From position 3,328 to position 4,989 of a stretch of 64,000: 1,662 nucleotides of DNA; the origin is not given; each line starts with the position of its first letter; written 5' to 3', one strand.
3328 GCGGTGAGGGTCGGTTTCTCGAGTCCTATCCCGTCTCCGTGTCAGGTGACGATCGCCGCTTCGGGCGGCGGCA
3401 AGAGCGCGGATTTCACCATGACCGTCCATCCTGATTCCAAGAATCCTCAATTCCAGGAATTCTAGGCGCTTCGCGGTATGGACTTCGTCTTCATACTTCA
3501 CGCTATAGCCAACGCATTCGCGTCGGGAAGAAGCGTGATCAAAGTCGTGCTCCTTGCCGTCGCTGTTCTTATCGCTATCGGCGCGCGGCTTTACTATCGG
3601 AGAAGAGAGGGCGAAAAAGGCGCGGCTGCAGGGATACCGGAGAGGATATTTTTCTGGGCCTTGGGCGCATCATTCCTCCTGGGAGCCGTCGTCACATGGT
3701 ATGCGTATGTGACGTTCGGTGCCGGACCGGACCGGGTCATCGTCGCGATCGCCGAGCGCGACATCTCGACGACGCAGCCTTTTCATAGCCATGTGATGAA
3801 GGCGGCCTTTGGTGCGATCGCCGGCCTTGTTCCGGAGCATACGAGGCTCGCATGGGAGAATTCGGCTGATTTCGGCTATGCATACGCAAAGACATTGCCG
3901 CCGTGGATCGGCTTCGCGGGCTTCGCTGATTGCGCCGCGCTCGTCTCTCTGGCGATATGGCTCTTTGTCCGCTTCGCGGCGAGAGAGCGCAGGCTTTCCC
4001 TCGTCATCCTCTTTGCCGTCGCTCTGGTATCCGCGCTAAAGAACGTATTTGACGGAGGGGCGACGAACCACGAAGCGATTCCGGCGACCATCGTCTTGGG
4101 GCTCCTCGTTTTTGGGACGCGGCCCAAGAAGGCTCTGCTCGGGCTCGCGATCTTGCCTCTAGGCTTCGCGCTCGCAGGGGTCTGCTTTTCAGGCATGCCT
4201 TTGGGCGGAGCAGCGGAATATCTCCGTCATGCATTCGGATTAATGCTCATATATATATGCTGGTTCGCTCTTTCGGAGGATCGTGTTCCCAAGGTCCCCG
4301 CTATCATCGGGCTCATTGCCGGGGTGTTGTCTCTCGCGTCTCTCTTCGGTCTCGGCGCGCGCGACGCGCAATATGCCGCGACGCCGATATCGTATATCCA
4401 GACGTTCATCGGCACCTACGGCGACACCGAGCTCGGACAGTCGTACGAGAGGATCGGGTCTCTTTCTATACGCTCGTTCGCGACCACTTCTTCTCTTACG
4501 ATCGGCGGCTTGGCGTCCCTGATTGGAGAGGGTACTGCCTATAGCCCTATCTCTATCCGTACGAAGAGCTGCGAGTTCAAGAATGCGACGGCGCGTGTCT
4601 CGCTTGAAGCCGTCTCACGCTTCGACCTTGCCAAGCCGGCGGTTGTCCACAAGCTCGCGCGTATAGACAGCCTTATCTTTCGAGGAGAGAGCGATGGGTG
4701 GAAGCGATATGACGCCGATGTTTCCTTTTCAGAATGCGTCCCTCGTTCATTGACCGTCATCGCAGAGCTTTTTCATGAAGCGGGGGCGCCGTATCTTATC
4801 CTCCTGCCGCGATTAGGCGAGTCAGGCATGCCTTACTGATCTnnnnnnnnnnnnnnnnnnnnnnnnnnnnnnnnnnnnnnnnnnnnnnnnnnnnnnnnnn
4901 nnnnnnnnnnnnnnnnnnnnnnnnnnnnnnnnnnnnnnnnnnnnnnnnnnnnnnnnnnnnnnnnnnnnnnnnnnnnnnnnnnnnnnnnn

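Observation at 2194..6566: Candidate undescribed sorting/modification module: two secreted repeat proteins ending in identical -FQEF-COOH flank a polytopic membrane protein and a CdsA/CarS-like membrane protein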

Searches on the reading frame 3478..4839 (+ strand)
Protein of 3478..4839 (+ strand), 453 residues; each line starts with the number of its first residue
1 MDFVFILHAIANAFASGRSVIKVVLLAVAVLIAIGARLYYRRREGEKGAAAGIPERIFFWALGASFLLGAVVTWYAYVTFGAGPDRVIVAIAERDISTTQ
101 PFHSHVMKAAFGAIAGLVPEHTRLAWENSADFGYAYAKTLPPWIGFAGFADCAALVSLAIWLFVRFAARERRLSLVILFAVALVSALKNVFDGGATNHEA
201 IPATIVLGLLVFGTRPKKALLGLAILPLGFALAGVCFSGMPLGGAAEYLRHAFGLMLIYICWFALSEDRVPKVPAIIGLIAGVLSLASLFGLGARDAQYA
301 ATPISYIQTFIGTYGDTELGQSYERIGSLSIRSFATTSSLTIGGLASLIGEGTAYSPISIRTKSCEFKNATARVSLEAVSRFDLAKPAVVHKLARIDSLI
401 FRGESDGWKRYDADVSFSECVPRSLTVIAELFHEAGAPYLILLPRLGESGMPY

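Call 3: search_protein_families(library=pfam, proteins=[window:3478-4839:+], max_evalue=1)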
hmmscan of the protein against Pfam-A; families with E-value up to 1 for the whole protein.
window:3478-4839:+ (453 aa): 1 family
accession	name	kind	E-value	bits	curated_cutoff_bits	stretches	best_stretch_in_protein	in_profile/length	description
PF14329.11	DUF4386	-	0.012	15.9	27.6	1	252-297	138-183/210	Domain of unknown function (DUF4386)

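Call 4: search_protein_families(library=ncbifam, proteins=[window:3478-4839:+], max_evalue=1)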
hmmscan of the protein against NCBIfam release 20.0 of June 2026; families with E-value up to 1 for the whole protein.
window:3478-4839:+ (453 aa): 0 families

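Call 8: find_homologous_proteins(query=window:3478-4839:+, max_evalue=0.001)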
Query window:3478-4839:+ (453 aa): 1 proteins with E <= 0.001 among 8000 candidates.
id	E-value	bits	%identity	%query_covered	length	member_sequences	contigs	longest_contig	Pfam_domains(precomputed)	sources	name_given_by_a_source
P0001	2.5e-292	987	100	100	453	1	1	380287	-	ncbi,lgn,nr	ncbi:MAG TPA: hypothetical protein VHE10_02010 [Candidatus Paceibacterota bacterium]|nr:hypothetical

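Call 16: find_encoding_contigs(protein=P0001, flank=10000, max_places=6)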
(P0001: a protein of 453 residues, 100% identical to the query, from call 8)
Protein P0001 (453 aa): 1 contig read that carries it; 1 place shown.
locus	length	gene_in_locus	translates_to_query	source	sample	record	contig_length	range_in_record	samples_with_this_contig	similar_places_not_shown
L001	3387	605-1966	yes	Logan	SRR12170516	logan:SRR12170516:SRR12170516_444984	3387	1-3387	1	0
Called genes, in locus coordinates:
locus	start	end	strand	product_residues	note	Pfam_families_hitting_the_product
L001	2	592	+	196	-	?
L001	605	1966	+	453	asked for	-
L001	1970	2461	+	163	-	PF01864:CarS-like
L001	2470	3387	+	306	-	?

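Call 23: search_solved_structures(query=window:3478-4836:+, max_evalue=10)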
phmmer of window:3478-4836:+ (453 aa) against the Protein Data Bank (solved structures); distinct sequences matched with E-value up to 10: 0.

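Call 25: search_protein_representatives(protein=window:3478-4836:+)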
Query: 453 residues. Proteins with E-value up to 0.001 (for the whole library): 93; up to 1e-10: 49; up to 1e-30: 8. The best 93 are listed.
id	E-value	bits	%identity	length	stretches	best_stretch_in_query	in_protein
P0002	9.7e-91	321.3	42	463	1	5-451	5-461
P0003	5.0e-77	276.1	39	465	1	1-438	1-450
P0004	7.0e-77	275.7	37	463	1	1-451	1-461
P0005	7.9e-71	255.7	100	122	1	332-453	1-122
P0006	1.8e-58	215.0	35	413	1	55-450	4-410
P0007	4.5e-42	161.0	31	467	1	6-440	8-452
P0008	2.3e-41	158.6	29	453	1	6-445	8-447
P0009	2.6e-32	128.8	26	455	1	6-442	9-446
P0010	6.2e-23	97.9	27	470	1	2-437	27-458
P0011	9.7e-23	97.3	26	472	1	2-442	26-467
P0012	3.2e-21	92.3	24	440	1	14-438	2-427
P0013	1.8e-20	89.7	27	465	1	5-442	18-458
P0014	1.9e-20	89.7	25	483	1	7-434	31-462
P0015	3.4e-19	85.6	23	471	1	6-442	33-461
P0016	5.2e-19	85.0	26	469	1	5-444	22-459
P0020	9.5e-16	74.2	26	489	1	6-439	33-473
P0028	4.1e-14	68.8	24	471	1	4-444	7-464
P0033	8.1e-14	67.9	24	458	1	1-432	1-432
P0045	1.4e-11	60.5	26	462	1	2-442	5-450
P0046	1.6e-11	60.3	30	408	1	4-393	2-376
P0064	1.4e-08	50.6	20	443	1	6-439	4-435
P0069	7.3e-08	48.2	23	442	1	5-445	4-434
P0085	1.3e-05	40.8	27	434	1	6-444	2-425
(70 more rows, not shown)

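Call 28: search_protein_families(library=pfam, alignment_id=A3, max_evalue=0.01)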
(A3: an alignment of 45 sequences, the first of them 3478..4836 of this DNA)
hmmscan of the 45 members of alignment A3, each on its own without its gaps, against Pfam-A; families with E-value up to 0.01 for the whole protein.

A. member 1, window:3478-4836:+ (453 aa): 0 families

B. families by the number of members that match (of 45 scanned): 4 families
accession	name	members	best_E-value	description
PF10101.14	DUF2339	1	0.00011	Predicted membrane protein (DUF2339)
PF06703.16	SPC25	1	0.00072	Microsomal signal peptidase 25 kDa subunit (SPC25)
PF04346.18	EutH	1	0.0065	Ethanolamine utilisation protein, EutH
PF24709.1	DUF7670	1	0.0086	Domain of unknown function (DUF7670)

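Call 29: search_solved_structures(query=A3, max_evalue=10)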
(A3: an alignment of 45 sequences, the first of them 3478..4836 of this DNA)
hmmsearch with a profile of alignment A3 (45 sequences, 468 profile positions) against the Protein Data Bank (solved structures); distinct sequences matched with E-value up to 10: 4.
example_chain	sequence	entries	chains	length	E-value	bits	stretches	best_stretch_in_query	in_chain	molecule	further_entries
9jov_A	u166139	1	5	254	0.054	15.5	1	213-305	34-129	Proteorhodopsin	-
9jou_A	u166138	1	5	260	0.057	15.4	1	213-305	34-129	Proteorhodopsin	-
6b85_J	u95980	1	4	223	0.9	11.5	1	228-312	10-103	TMHC4_R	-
6leb_A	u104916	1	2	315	0.93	11.4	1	325-373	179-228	Ser-Asp rich fibrinogen-binding, bone sialoprotein-binding protein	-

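Call 34: find_related_loci(query=A5, collection=genome_contigs, flank=10000)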
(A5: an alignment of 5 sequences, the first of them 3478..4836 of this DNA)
Query A5 (453 aa) in genome_contigs; peptide patterns used: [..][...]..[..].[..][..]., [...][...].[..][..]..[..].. (x = any residue, [..] = any of these).
60 stretches matched a pattern; 4 encode a relative of the query (tblastn E <= 1e-3); 4 distinct loci.
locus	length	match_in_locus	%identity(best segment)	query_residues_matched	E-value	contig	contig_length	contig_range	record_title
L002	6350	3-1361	37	2-442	7e-81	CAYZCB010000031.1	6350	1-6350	MAG TPA_asm: uncultured Candidatus Saccharibacteria bacterium isolate binchicken_co241_367 genome assembly, contig: NODE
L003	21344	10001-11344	38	1-436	3e-81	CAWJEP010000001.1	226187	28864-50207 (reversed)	MAG: uncultured bacterium isolate MFD04780.bin.2.113 genome assembly, contig: contig_13311, whole genome shotgun sequenc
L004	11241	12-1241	34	55-453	7e-64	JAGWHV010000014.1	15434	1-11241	MAG: Patescibacteria group bacterium isolate REEB1 contig-150_4741, whole genome shotgun sequence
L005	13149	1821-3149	28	6-448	4e-45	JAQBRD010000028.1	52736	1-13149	MAG: Candidatus Taylorbacteria bacterium isolate RYN_390 scaffold_3068695, whole genome shotgun sequence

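Call 39: find_homologous_proteins(query=A3, max_evalue=0.001)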
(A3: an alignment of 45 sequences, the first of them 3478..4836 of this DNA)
Query A3 (45 sequences) (453 aa, profile of the alignment): 2 proteins with E <= 0.001 among 8000 candidates.
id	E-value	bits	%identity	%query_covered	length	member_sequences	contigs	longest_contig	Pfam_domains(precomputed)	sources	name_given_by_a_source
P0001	1.3e-110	389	100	100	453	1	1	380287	-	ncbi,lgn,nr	ncbi:MAG TPA: hypothetical protein VHE10_02010 [Candidatus Paceibacterota bacterium]|nr:hypothetical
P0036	3.6e-97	344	22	98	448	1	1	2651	-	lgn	-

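Call 42: find_related_loci(query=A6, collection=metagenome_contigs, flank=10000)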
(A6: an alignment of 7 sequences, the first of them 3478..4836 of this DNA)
Query A6 (453 aa) in metagenome_contigs; peptide patterns used: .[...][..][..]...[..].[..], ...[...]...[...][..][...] (x = any residue, [..] = any of these).
208 stretches matched a pattern; 10 encode a relative of the query (tblastn E <= 1e-3); 10 distinct loci.
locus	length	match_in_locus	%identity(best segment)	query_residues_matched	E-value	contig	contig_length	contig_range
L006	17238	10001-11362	37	1-442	7e-82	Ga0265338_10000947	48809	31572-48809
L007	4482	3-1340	38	3-436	1e-77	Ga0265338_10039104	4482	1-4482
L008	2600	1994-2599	41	7-213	2e-35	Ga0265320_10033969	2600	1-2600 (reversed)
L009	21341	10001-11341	21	7-452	2e-17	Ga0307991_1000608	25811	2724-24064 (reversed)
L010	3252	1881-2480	29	12-215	2e-11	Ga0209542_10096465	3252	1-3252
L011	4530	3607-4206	29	12-215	3e-11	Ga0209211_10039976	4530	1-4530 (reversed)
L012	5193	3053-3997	25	3-306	9e-11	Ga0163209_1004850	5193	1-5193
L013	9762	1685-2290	27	3-212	3e-7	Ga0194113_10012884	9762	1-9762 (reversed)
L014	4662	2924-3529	27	3-212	3e-7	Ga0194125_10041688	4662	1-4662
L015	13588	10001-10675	27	3-233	5e-7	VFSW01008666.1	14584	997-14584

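Call 47: search_protein_families(library=pfam, proteins=[L005:1227-1781:+, L005:5241-5876:-, L005:5950-7611:-, L009:9352-9897:+, L004:1824-2456:+, L004:2453-2986:+, L004:3321-5030:+, L004:5046-6116:+, L015:3542-4201:+, L005:3834-5219:-], max_evalue=0.01)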
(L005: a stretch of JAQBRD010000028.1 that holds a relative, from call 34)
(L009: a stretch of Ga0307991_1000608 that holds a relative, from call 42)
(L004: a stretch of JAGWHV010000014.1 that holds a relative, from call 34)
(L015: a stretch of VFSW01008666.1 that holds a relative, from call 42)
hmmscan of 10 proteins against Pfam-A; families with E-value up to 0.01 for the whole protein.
L005:1227-1781:+ (184 aa): 1 family
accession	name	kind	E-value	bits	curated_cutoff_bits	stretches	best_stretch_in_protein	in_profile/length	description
PF07963.17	N_methyl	-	7.8e-08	32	21.2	1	17-42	2-27/27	Prokaryotic N-terminal methylation motif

L005:5241-5876:- (211 aa): 1 family
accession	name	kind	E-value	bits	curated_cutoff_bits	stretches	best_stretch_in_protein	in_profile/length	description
PF07963.17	N_methyl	-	2.3e-07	30.5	21.2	1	7-30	4-27/27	Prokaryotic N-terminal methylation motif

L005:5950-7611:- (553 aa): 0 families

L009:9352-9897:+ (181 aa): 1 family
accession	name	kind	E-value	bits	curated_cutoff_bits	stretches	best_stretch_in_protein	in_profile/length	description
PF07963.17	N_methyl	-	3.1e-08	33.3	21.2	1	6-29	2-25/27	Prokaryotic N-terminal methylation motif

L004:1824-2456:+ (210 aa): 0 families

L004:2453-2986:+ (177 aa): 1 family
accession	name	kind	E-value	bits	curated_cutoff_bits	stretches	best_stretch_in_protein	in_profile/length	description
PF04350.18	PilO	-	2.4e-08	34.7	22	1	29-175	2-142/145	Pilus assembly protein, PilO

L004:3321-5030:+ (569 aa): 11 families
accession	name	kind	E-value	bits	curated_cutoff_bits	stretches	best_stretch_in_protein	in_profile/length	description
PF00437.27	T2SSE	-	1.7e-118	395.9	24.9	1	179-567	4-369/370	Type II/IV secretion system protein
PF05157.20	MshEN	-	2.7e-14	53.3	23.1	1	54-141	1-86/90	MshEN domain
PF13191.12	AAA_16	-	0.00013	22.9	32.6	1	308-411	15-110/167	AAA ATPase domain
PF25199.1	nSTAND_NTPase5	-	0.00014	22.1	34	1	310-356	34-81/145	Novel STAND NTPase 5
PF00005.33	ABC_tran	-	0.00086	20.4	25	1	319-377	13-67/137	ABC transporter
PF13476.12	AAA_23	-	0.0009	20.4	27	1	317-338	19-40/201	AAA domain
PF13555.12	AAA_29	-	0.001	19.2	27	1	313-338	18-43/61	P-loop containing region of AAA domain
PF13401.12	AAA_22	-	0.0013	19.4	27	1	318-372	6-55/130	AAA domain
PF20720.3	nSTAND3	-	0.0031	17.7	27.2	1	317-356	17-56/155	Novel STAND NTPase 3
PF13173.12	AAA_14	-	0.0034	17.8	27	1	319-406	4-82/129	AAA domain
PF13086.12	AAA_11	-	0.0048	17.2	27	1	306-346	7-53/257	AAA domain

L004:5046-6116:+ (356 aa): 7 families
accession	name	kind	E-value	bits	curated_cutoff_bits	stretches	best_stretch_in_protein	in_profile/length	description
PF00437.27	T2SSE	-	9e-41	140.2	24.9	1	123-279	134-280/370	Type II/IV secretion system protein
PF13401.12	AAA_22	-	0.00024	21.9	27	1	129-169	3-35/130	AAA domain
PF25199.1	nSTAND_NTPase5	-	0.00043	20.6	34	1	128-171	38-81/145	Novel STAND NTPase 5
PF04851.21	ResIII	-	0.0015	18.9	22.5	1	127-181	19-73/164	Type III restriction enzyme, res subunit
PF13086.12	AAA_11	-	0.0046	17.2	27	1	127-158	13-44/257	AAA domain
PF13191.12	AAA_16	-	0.0048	17.8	32.6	1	122-173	15-63/167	AAA ATPase domain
PF13604.12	AAA_30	-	0.0052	17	27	0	123-157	10-44/191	AAA domain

L015:3542-4201:+ (219 aa): 1 family
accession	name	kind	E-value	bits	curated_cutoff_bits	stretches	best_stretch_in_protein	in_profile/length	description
PF07963.17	N_methyl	-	1.1e-05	25.2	21.2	1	20-41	5-26/27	Prokaryotic N-terminal methylation motif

L005:3834-5219:- (461 aa): 0 families

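Call 52: predict_structure(alignment_id=A3)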
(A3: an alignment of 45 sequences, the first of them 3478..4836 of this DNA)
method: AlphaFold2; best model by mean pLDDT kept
length: 453 residues; sequences in the alignment: 45
mean_pLDDT: 91.9   pTM: 0.90
mean pLDDT of the five models: 91.9, 91.2, 90.4, 90.1, 89.9
residues with pLDDT >= 90: 355; 70-90: 79; 50-70: 19; < 50: 0
segments of 3 or more residues with pLDDT < 50: none
pLDDT, mean of each block of 10 residues (from residue 1): 80 84 89 89 66 86 97 97 96 95 95 94 89 95 97 96 92 94 96 94 95 80 88 95 94 96 93 96 93 90 96 95 97 97 96 92 69 95 96 97 97 95 96 97 90 57
secondary structure, 60 per line:
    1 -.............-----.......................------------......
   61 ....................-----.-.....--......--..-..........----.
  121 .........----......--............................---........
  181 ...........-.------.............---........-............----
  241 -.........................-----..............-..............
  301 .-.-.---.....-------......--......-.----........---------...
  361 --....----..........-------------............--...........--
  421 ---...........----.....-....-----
elements in order: H2-14 H20-42 H55-80 E88-92 E95-100 H106-115 H120-129 H134-139 H142-169 H173-191 H200-212 H216-223 H225-236 H242-266 H272-285 H287-301 E309-313 E321-326 E329-334 H342-348 E358-360 H363-366 E371-380 E394-405 E408-418 H424-434 E439-443

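Call 76: list_cluster_members(proteins=[P0002, P0003, P0007, P0009, P0010, P0012, P0020, P0033, P0046, P0064])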
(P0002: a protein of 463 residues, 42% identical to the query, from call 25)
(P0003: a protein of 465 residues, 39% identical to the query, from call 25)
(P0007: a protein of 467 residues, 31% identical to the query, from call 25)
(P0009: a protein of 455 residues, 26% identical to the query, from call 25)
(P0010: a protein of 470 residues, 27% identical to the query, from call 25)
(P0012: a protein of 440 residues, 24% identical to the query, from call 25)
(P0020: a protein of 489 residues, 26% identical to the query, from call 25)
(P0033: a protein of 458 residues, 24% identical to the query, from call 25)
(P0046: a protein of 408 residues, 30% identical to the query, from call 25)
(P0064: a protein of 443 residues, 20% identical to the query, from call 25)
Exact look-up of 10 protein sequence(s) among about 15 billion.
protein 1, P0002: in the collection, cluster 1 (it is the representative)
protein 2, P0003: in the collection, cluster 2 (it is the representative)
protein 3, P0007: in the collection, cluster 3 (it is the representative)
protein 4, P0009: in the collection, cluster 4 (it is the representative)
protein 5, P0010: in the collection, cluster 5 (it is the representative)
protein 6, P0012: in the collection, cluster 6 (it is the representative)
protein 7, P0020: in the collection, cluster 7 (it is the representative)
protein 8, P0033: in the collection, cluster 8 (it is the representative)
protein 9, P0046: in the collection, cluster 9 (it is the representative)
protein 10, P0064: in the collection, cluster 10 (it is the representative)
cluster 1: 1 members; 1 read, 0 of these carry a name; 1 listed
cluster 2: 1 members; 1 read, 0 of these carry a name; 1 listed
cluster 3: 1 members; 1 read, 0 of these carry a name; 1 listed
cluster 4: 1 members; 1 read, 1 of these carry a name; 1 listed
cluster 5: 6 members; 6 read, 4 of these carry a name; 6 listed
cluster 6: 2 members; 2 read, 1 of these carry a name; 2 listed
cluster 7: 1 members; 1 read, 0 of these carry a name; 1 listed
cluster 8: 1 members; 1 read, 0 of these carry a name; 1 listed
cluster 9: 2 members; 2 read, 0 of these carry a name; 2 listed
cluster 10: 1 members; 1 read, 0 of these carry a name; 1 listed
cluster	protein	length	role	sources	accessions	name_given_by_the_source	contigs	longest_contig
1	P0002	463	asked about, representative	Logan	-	-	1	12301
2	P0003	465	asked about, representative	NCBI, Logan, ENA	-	-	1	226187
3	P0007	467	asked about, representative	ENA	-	-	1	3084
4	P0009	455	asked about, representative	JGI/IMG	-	hypothetical protein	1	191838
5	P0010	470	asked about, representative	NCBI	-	-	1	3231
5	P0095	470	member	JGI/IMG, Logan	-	hypothetical protein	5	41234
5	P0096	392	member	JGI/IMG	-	hypothetical protein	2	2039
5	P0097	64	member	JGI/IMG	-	hypothetical protein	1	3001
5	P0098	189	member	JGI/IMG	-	hypothetical protein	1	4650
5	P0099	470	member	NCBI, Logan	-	-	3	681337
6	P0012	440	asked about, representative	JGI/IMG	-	hypothetical protein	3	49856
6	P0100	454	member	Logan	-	-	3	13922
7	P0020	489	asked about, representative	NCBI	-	-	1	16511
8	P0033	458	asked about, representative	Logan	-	-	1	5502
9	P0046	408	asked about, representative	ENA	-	-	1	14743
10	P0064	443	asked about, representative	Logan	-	-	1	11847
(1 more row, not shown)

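Call 77: find_encoding_contigs(protein=P0002, flank=10000, max_places=2)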
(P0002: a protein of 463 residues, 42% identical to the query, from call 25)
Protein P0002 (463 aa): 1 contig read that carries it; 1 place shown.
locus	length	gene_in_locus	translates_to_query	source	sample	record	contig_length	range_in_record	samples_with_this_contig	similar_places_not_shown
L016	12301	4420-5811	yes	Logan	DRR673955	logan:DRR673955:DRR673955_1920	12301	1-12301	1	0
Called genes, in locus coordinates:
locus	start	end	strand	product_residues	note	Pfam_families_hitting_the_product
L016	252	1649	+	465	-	PF01471:PG_binding_1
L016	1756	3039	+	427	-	-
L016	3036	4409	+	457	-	-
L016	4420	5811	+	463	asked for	-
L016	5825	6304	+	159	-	PF01864:CarS-like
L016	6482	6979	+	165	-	-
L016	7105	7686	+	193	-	PF00293:NUDIX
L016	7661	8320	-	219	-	PF00156:Pribosyltran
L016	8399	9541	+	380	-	PF11104:PilM_2, PF14450:FtsA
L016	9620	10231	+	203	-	-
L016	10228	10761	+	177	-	PF04350:PilO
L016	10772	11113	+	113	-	-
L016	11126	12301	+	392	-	?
